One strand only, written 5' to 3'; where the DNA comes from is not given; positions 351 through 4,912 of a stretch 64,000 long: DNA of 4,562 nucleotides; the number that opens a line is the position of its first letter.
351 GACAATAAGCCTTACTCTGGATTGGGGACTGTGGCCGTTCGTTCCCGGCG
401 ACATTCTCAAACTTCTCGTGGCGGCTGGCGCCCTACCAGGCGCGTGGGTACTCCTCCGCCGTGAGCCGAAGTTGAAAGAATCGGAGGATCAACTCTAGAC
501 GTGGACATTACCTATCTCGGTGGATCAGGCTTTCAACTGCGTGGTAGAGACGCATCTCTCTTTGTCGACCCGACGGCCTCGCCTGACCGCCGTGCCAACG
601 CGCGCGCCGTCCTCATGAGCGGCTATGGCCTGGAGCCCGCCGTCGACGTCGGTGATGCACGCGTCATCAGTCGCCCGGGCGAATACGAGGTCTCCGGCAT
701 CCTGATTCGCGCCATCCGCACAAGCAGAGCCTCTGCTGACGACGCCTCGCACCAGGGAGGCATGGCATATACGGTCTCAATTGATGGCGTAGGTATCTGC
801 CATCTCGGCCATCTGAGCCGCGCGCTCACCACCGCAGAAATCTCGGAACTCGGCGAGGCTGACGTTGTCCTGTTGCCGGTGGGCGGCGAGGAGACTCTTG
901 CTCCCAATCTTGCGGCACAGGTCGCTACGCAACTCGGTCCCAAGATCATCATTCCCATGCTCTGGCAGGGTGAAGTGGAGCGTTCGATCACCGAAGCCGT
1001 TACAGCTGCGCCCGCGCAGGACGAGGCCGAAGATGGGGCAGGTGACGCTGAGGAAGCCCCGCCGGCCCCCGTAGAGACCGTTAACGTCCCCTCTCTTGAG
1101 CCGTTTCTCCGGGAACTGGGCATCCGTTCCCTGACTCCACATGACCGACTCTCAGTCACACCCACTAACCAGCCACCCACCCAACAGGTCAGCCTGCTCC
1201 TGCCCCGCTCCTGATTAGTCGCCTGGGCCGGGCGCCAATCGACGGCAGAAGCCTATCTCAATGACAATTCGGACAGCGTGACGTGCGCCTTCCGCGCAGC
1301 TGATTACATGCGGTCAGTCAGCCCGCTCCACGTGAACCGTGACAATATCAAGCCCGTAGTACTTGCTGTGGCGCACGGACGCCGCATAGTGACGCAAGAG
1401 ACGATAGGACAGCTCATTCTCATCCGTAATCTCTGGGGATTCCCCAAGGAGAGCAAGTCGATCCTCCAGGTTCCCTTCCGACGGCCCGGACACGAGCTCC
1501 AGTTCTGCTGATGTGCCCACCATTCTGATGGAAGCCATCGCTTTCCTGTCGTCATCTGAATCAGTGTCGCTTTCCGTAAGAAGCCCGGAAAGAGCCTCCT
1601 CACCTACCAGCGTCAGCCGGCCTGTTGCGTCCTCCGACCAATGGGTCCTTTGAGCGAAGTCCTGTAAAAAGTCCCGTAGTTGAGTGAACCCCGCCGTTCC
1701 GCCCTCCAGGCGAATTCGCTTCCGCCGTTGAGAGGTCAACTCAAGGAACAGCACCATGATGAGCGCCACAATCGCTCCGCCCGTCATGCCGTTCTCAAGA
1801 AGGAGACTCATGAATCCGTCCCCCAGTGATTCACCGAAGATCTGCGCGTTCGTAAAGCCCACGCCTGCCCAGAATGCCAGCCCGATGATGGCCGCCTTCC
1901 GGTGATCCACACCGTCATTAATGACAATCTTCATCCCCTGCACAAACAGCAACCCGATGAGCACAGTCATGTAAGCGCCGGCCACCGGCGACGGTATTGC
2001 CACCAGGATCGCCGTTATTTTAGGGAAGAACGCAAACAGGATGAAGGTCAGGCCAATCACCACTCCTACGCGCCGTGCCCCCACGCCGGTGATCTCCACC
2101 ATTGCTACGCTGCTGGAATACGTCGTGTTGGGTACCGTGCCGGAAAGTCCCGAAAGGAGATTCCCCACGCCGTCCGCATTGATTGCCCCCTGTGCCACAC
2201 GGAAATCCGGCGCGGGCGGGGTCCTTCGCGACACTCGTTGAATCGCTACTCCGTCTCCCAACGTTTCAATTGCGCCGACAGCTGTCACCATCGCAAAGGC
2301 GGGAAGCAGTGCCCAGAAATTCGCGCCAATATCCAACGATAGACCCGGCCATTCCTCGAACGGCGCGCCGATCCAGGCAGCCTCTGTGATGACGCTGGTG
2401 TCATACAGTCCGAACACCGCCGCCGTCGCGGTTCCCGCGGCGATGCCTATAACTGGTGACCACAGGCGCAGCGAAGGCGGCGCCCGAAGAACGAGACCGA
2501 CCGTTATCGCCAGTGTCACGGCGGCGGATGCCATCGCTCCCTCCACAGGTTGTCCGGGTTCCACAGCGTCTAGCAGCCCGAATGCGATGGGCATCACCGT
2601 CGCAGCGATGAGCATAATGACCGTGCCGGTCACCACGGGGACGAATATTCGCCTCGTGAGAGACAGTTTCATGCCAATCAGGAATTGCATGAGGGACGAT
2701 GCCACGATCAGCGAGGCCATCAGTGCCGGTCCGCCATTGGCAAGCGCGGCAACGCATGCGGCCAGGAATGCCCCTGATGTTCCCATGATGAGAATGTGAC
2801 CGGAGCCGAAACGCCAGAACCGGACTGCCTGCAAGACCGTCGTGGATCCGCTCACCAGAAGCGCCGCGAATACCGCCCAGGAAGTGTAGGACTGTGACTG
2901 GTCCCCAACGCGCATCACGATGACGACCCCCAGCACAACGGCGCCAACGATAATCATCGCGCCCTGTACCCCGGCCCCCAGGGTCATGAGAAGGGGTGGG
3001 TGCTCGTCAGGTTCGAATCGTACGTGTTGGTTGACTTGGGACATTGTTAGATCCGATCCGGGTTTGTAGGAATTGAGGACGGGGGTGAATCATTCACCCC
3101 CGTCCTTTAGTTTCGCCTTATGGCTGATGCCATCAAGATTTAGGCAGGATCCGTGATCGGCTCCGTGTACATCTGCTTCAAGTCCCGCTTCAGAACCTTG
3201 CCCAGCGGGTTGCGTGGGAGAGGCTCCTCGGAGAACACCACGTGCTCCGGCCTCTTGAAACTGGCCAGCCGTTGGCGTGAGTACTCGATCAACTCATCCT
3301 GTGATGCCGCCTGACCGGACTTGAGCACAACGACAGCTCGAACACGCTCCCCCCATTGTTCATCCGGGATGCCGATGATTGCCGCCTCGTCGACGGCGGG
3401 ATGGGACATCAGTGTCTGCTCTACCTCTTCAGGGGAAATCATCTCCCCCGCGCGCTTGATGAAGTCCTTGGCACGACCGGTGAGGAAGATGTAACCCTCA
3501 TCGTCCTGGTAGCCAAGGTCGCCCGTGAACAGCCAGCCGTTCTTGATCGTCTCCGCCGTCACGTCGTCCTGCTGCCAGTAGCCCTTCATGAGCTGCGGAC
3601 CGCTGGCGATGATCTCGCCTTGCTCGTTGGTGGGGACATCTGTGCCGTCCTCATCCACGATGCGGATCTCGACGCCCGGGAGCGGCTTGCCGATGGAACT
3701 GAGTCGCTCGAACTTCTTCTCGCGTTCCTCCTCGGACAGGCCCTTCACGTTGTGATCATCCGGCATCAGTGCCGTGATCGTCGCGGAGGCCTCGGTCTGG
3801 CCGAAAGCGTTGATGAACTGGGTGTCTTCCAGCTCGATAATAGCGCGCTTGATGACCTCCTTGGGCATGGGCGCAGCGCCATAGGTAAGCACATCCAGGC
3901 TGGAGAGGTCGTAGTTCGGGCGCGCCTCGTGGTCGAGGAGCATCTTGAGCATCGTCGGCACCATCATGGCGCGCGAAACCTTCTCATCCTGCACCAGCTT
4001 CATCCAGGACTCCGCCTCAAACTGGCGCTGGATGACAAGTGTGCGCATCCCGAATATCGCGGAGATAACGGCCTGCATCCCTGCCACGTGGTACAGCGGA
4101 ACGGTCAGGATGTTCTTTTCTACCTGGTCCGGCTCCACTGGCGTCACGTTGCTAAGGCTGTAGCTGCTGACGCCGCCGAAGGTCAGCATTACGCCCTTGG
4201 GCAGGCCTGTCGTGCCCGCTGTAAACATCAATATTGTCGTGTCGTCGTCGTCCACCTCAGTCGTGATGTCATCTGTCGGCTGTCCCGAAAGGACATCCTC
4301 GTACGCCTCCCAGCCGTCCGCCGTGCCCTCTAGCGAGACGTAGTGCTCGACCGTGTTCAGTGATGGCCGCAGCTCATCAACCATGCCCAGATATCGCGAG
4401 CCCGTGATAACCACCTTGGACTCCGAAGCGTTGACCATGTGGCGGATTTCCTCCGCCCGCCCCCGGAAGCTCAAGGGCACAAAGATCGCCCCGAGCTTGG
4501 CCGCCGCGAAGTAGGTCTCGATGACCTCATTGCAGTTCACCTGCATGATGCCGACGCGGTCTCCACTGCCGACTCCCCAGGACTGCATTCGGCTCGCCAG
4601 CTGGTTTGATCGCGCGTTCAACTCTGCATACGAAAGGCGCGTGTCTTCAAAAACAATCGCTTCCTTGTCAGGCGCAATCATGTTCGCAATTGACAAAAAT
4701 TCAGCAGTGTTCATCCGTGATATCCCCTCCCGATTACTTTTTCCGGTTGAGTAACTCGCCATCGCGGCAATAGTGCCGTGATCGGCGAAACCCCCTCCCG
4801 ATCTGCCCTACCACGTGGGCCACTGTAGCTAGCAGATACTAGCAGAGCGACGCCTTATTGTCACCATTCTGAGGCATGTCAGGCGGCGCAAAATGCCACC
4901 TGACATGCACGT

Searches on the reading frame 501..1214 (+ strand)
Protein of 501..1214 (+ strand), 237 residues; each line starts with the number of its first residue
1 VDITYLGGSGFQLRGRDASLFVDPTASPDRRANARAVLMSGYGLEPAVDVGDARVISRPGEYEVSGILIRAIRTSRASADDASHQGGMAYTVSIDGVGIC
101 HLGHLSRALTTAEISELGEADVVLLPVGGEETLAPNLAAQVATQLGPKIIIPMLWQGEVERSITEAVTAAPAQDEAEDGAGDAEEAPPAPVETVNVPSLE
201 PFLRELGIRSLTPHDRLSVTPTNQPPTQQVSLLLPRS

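Call 48: search_protein_families(library=pfam, proteins=[window:501-1214:+], max_evalue=0.00001)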
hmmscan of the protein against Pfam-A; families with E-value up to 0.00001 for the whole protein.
window:501-1214:+ (237 aa): 1 family
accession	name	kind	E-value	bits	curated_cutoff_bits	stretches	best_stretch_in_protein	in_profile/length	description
PF13483.12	Lactamase_B_3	-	6.8e-30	104.6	24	1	3-153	2-159/160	Beta-lactamase superfamily domain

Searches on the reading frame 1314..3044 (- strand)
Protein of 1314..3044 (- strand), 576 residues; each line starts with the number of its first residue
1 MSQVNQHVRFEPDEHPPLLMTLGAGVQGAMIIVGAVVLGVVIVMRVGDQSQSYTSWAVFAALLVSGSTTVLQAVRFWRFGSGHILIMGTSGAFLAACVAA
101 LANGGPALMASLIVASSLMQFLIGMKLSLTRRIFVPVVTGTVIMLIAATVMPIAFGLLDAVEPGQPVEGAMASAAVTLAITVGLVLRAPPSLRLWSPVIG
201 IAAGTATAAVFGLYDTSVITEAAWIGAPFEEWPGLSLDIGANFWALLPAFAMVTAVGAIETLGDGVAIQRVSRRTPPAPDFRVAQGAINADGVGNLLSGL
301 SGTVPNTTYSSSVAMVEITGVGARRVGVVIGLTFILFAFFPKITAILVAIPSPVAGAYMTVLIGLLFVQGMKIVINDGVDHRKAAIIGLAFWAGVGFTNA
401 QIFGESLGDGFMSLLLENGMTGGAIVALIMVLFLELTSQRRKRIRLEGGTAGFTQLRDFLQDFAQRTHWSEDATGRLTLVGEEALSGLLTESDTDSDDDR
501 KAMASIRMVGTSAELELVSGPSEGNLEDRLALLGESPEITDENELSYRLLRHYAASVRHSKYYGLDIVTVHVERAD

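Call 47: search_protein_families(library=pfam, proteins=[window:1314-3044:-], max_evalue=0.00001)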
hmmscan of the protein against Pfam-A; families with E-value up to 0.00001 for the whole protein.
window:1314-3044:- (576 aa): 1 family
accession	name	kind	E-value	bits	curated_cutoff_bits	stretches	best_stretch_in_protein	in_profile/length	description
PF00860.26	Xan_ur_permease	-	1e-44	153.3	27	1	22-398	4-384/389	Permease family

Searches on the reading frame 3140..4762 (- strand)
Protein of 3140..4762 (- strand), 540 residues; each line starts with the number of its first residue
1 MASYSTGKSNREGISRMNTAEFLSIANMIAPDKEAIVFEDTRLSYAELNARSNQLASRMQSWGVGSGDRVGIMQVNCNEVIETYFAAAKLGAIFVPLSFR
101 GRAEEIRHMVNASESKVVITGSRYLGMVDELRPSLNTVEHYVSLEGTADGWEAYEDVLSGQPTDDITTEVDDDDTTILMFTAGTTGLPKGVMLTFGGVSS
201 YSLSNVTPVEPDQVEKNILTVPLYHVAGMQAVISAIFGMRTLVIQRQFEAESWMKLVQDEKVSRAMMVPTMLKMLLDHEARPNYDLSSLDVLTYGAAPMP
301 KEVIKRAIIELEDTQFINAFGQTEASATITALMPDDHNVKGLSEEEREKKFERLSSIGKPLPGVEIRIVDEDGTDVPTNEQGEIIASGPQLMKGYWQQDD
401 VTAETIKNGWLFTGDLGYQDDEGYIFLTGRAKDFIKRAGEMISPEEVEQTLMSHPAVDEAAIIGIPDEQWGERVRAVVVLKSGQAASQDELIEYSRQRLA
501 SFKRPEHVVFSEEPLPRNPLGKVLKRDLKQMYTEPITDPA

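Call 47: search_protein_families(library=pfam, proteins=[window:3140-4762:-], max_evalue=0.00001)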
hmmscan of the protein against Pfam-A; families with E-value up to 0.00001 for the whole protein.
window:3140-4762:- (540 aa): 2 families
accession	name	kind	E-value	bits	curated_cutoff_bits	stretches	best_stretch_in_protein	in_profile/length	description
PF00501.34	AMP-binding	-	1.8e-86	290.8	29.9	1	31-396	9-384/384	AMP-binding enzyme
PF13193.12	AMP-binding_C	-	1.1e-20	74.8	24.5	1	446-522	1-76/76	AMP-binding enzyme C-terminal domain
